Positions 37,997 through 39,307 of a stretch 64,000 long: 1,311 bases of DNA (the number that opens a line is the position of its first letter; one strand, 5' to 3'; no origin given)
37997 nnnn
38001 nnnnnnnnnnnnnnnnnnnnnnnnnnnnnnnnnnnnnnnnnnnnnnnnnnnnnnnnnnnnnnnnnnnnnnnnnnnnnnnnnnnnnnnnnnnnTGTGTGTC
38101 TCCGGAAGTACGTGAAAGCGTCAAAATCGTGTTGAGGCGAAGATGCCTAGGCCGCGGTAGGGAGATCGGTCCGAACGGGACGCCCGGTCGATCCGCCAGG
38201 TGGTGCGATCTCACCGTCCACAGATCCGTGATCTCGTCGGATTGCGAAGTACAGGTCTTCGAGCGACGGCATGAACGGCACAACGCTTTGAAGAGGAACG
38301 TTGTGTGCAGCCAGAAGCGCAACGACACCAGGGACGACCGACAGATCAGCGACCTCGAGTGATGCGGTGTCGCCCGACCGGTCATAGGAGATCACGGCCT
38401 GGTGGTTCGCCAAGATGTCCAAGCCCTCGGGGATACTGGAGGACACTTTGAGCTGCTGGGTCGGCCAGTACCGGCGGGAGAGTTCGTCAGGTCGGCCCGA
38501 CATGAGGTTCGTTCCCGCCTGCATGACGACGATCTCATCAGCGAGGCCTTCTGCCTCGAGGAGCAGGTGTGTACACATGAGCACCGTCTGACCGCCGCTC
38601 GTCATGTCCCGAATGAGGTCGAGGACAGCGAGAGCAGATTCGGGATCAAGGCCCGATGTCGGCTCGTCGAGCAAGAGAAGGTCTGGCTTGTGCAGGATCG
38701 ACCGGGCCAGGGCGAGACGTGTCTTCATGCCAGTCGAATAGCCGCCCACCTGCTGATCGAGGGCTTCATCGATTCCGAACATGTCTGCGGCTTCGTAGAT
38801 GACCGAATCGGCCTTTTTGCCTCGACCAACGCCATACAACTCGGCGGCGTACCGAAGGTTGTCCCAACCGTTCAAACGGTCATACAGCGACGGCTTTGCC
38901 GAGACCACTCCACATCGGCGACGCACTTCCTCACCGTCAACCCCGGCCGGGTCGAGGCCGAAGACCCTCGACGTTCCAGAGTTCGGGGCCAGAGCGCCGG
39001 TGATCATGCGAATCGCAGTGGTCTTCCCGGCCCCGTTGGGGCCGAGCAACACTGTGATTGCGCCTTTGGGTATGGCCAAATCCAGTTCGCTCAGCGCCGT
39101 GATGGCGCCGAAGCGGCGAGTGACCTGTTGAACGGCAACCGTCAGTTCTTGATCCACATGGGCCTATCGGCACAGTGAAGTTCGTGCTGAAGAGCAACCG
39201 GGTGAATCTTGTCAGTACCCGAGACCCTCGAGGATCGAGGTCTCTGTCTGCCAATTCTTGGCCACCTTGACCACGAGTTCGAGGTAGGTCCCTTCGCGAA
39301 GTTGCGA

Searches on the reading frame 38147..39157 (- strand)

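Call 3: search_protein_families(library=pfam, proteins=[window:38147-39157:-], max_evalue=0.1)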
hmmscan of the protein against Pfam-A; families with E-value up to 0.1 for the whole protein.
window:38147-39157:- (336 aa): 12 families
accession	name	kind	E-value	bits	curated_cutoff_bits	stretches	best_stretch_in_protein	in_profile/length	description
PF00005.33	ABC_tran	-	5.4e-28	98.7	25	1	22-168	1-137/137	ABC transporter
PF13304.12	AAA_21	-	5.6e-12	46.8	27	2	138-198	236-299/304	AAA domain, putative AbiEii toxin, Type IV TA system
PF13604.12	AAA_30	-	7.3e-05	23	27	1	33-131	19-96/191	AAA domain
PF13476.12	AAA_23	-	0.00014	23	27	1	31-59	18-46/201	AAA domain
PF25199.1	nSTAND_NTPase5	-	0.0037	17.5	34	1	31-69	40-77/145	Novel STAND NTPase 5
PF13514.12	AAA_27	-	0.0051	16.9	22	1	14-53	9-47/206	AAA domain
PF13732.12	DrrA1-3_C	-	0.0068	17.5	27.4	1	221-303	1-77/81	ATP-binding protein DrrA1-3-like, C-terminal domain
PF02463.25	SMC_N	-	0.0089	15.9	40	0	33-52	25-44/220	RecF/RecN/SMC N terminal domain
PF13401.12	AAA_22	-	0.011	16.5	27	1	33-59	6-32/130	AAA domain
PF13555.12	AAA_29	-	0.014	15.6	27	1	31-60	22-50/61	P-loop containing region of AAA domain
PF13245.12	AAA_19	-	0.067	13.8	25.1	0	33-102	12-78/134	AAA domain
PF24389.1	ORC-CDC6-like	-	0.076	12.2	27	0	30-53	34-53/571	ORC-CDC6-like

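Call 4: search_protein_families(library=ncbifam, proteins=[window:38147-39157:-], max_evalue=0.1)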
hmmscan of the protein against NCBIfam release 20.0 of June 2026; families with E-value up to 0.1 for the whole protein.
window:38147-39157:- (336 aa): 198 families (the best 25 are shown)
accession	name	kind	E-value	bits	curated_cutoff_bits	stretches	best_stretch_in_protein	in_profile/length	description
TIGR01188.1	drrA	subfamily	2.9e-67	227.1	312.45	1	15-306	2-300/302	daunorubicin resistance ABC transporter, ATP-binding protein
TIGR03864.1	PQQ_ABC_ATP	hypoth_equivalog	1.2e-47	162.4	302.25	1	7-229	2-222/236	ABC transporter, ATP-binding subunit, PQQ-dependent alcohol dehydrogenase system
NF033858.1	ABC2_perm_RbbA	equivalog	2.9e-46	157.8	1050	1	3-229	263-487/909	ribosome-associated ATPase/putative transporter RbbA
TIGR03522.1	GldA_ABC_ATP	equivalog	1.4e-43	149.5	402.6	1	6-265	2-258/301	gliding motility-associated ABC transporter ATP-binding subunit GldA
NF010060.0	PRK13537.1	equivalog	1.8e-41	142.1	521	1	6-228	15-235/314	nodulation factor ABC transporter ATP-binding protein NodI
NF010059.0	PRK13536.1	equivalog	7.6e-40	136.7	549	1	5-252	42-287/342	nodulation factor ABC transporter ATP-binding protein NodI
TIGR03740.1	galliderm_ABC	subfamily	2.9e-39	135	309.75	1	9-216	3-201/223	lantibiotic protection ABC transporter ATP-binding subunit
TIGR01288.1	nodI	equivalog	8e-37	126.9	424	1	5-229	3-225/303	nodulation factor ABC transporter ATP-binding protein NodI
TIGR02673.1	FtsE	equivalog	3.3e-33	115.2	264.85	1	7-214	2-212/214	cell division ATP-binding protein FtsE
TIGR03265.1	PhnT2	equivalog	1.5e-32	113.2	457.7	1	6-228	4-224/353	putative 2-aminoethylphosphonate ABC transporter ATP-binding protein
NF008513.0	PRK11432.1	equivalog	1.9e-32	112.5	496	1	3-229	3-227/351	ferric ABC transporter ATP-binding protein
TIGR04521.1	ECF_ATPase_2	equivalog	3.8e-32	111.5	330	1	19-237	18-243/279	energy-coupling factor transporter ATPase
NF007027.0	PRK09493.1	equivalog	5.1e-31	107.8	379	1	7-229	2-226/240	glutamine ABC transporter ATP-binding protein GlnQ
NF010068.0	PRK13548.1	equivalog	5.7e-31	107.5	261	1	5-225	4-229/261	heme ABC transporter ATP-binding protein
TIGR04520.1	ECF_ATPase_1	equivalog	6.4e-31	107.8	315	1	10-230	4-227/269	energy-coupling factor transporter ATPase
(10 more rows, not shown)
